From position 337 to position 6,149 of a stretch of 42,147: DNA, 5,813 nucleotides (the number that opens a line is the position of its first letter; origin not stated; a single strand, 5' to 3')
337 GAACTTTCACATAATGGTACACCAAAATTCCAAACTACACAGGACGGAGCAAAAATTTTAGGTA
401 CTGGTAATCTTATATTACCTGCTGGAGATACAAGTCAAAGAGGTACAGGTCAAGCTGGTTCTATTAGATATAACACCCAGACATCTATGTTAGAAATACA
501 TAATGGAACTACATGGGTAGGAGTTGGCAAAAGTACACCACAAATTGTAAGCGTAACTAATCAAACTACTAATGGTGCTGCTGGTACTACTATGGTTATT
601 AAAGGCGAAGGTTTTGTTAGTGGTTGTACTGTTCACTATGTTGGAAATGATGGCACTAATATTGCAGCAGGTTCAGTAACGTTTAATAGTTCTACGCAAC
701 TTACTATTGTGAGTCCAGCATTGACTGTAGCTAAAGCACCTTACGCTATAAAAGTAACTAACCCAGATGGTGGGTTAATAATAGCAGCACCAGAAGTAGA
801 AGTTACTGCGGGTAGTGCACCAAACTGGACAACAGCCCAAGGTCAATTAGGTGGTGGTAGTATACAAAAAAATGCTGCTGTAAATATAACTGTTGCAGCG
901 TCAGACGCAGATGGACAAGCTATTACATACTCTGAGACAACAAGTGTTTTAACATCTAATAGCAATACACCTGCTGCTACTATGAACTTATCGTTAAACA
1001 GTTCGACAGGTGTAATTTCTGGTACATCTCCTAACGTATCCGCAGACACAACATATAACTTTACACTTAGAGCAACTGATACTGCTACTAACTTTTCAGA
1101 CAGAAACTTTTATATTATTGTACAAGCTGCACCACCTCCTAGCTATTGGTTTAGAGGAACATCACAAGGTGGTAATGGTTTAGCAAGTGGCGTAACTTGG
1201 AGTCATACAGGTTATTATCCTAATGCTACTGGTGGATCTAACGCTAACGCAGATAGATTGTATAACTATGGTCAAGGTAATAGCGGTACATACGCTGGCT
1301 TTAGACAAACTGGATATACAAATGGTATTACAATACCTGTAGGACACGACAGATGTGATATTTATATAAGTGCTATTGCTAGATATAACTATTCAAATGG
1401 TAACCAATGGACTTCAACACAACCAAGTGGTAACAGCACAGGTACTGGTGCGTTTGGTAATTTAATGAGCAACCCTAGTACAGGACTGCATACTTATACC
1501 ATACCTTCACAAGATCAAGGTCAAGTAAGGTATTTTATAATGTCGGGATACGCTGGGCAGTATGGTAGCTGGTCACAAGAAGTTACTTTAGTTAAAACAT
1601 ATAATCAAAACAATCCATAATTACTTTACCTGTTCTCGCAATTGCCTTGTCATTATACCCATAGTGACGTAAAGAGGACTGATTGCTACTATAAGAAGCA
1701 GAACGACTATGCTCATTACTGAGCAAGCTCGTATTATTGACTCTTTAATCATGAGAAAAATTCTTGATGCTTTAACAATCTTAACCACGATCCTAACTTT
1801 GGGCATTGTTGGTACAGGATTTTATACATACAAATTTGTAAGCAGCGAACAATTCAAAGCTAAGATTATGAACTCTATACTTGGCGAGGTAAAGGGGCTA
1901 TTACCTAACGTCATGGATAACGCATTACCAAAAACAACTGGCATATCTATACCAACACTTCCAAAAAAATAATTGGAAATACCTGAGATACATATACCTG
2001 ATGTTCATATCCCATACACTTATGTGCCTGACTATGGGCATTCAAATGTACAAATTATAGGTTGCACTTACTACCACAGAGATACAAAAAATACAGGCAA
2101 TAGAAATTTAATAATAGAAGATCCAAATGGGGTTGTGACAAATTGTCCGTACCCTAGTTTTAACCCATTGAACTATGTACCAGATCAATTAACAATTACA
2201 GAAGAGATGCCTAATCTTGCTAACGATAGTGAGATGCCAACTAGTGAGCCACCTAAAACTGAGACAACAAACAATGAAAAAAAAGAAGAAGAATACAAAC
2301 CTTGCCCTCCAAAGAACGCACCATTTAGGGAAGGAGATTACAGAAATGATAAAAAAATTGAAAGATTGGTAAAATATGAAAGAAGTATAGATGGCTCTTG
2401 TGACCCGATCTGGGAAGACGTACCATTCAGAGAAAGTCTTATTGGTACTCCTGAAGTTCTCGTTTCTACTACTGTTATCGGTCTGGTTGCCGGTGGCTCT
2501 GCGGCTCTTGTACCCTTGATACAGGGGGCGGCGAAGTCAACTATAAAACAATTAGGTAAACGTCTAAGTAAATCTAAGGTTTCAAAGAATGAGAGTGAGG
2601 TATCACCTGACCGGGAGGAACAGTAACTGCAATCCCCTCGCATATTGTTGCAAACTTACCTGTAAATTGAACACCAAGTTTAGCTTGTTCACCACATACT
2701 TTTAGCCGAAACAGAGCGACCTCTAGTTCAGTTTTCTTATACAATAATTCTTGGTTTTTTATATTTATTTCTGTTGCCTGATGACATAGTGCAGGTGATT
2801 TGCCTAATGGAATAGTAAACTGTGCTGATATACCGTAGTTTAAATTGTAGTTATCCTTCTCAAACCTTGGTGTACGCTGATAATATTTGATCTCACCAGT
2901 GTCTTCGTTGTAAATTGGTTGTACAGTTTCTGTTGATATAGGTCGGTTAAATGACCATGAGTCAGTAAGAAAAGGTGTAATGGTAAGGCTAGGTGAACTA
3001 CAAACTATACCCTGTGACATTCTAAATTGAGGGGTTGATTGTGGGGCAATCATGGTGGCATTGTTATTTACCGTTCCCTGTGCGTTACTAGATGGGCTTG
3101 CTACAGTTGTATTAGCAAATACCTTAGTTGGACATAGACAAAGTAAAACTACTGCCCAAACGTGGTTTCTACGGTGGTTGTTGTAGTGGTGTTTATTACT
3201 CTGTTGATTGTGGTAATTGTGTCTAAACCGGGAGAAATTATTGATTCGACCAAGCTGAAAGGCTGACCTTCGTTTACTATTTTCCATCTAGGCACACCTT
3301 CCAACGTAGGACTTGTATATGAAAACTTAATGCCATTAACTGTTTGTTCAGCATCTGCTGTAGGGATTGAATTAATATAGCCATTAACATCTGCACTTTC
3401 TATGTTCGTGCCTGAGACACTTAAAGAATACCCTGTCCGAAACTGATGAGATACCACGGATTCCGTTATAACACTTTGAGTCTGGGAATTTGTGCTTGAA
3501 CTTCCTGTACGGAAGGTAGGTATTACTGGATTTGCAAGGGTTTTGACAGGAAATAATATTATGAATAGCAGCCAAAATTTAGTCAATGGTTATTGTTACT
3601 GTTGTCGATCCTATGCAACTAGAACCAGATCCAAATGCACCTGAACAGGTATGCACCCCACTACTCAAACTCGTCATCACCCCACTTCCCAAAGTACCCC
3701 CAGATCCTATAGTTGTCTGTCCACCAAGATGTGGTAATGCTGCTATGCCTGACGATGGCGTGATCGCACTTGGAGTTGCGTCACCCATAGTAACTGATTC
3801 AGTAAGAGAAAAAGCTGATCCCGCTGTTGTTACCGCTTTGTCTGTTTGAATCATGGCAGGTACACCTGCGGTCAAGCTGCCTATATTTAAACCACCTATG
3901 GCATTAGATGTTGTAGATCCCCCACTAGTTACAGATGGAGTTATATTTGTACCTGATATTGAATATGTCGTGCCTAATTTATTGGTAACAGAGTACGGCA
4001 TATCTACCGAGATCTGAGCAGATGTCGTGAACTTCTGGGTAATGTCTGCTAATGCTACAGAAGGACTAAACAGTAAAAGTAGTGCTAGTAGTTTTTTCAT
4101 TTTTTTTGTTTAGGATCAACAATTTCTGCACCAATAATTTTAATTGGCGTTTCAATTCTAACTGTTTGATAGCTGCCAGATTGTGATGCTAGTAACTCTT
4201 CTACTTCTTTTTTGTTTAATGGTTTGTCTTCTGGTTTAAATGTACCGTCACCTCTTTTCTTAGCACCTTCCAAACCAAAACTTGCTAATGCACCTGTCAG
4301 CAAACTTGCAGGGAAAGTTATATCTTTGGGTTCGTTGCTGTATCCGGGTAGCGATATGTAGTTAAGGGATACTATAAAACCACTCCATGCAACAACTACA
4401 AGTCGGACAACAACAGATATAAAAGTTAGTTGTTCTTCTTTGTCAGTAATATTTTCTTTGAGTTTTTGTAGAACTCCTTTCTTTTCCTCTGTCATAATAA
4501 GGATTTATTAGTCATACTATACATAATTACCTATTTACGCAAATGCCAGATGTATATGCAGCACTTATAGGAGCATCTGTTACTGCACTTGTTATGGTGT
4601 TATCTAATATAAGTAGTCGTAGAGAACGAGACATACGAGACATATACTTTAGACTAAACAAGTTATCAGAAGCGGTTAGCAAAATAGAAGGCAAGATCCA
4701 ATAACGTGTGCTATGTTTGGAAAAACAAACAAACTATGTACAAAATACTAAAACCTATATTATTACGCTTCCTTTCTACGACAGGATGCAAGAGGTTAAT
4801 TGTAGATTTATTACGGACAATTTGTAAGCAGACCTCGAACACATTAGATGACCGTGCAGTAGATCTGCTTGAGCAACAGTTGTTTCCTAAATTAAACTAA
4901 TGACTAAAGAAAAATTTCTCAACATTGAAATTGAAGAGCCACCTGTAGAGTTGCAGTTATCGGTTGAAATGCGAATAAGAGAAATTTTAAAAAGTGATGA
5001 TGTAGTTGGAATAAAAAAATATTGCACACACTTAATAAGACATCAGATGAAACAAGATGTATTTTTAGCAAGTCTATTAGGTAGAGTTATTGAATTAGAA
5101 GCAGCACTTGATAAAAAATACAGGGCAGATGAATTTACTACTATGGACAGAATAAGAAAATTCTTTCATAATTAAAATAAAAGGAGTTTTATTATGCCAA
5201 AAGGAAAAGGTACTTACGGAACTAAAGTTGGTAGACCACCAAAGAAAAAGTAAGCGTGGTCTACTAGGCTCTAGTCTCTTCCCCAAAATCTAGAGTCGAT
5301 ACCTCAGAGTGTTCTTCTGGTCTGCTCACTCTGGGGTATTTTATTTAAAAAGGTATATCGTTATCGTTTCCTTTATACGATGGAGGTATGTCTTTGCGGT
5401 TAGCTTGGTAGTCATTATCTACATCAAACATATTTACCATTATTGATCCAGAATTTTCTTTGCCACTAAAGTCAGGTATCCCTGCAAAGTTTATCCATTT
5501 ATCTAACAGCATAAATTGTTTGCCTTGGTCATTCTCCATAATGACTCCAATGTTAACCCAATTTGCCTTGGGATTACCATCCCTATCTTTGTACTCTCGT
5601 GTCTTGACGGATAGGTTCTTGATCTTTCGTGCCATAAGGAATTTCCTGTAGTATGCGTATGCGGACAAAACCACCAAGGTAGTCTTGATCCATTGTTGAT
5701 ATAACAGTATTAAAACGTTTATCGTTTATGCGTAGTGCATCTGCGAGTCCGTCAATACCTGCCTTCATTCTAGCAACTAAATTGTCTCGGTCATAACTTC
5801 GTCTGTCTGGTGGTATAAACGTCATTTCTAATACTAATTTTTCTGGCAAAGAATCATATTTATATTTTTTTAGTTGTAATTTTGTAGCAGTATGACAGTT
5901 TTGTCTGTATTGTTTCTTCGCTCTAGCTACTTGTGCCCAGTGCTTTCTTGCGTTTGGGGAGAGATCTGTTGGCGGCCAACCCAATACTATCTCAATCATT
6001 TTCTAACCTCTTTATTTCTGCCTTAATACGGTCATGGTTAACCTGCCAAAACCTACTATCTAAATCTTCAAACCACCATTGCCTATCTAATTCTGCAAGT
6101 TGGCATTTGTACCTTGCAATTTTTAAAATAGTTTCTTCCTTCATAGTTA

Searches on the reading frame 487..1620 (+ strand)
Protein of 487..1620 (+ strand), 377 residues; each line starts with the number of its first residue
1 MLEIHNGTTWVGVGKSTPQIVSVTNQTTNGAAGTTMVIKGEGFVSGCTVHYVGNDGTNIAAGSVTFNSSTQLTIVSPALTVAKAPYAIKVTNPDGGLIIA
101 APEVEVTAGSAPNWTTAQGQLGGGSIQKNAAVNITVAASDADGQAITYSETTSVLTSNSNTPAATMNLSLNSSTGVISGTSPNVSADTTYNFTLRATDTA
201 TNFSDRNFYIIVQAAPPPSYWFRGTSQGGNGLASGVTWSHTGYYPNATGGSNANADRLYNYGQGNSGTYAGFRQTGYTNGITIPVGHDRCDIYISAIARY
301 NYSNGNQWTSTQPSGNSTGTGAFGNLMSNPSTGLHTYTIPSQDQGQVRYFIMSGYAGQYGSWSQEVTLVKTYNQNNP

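Call 8: search_protein_families(library=pfam, proteins=[window:487-1620:+], max_evalue=0.01)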
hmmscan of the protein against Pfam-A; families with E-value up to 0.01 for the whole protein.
window:487-1620:+ (377 aa): 2 families
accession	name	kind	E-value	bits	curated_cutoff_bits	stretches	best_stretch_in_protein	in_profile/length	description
PF05345.18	He_PIG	-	1.9e-09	38.3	24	1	125-212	12-95/96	Putative Ig domain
PF01833.30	TIG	-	0.00027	21.3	20.9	1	18-94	1-72/84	IPT/TIG domain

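Call 16: search_protein_families(library=phrogs, proteins=[window:487-1620:+], max_evalue=0.01)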
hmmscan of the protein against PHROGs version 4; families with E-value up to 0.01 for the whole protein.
window:487-1620:+ (377 aa): 0 families

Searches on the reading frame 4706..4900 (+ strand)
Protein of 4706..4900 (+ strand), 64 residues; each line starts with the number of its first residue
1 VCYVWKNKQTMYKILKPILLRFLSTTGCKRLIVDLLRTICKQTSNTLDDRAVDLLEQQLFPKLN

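Call 16: search_protein_families(library=phrogs, proteins=[window:4706-4900:+], max_evalue=0.01)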
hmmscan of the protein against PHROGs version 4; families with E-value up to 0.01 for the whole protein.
window:4706-4900:+ (64 aa): 2 families
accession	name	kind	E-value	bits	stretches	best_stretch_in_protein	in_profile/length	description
phrog_2738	-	unknown function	1.1e-16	61.4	1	11-62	4-55/58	-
phrog_402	-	unknown function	7.4e-05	23.6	1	17-59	11-53/58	-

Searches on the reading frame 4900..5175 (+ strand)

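Call 15: search_protein_families(library=phrogs, proteins=[window:4900-5175:+], max_evalue=0.01)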
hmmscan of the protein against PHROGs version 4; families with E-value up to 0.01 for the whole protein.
window:4900-5175:+ (91 aa): 1 family
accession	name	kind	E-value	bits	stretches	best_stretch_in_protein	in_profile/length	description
phrog_30071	-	unknown function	0.0032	18.7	1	6-61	9-64/97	-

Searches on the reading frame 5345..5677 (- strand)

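Call 15: search_protein_families(library=phrogs, proteins=[window:5345-5677:-], max_evalue=0.01)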
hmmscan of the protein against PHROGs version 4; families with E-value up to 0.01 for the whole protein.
window:5345-5677:- (110 aa): 1 family
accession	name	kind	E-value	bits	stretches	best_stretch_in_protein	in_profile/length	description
phrog_37570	-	unknown function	2e-09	38.7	1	19-90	2-78/116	-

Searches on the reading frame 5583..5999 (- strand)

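Call 15: search_protein_families(library=phrogs, proteins=[window:5583-5999:-], max_evalue=0.01)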
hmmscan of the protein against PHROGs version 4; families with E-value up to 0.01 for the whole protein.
window:5583-5999:- (138 aa): 3 families
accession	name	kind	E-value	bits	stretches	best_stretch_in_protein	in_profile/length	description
phrog_34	-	DNA, RNA and nucleotide metabolism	1.4e-19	71.8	1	1-125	74-197/259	RusA-like Holliday junction resolvase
phrog_1682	-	DNA, RNA and nucleotide metabolism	0.0022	18.3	1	18-93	48-116/387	RusA-like Holliday junction resolvase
phrog_1532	-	unknown function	0.0088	16.8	0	52-110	7-63/80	-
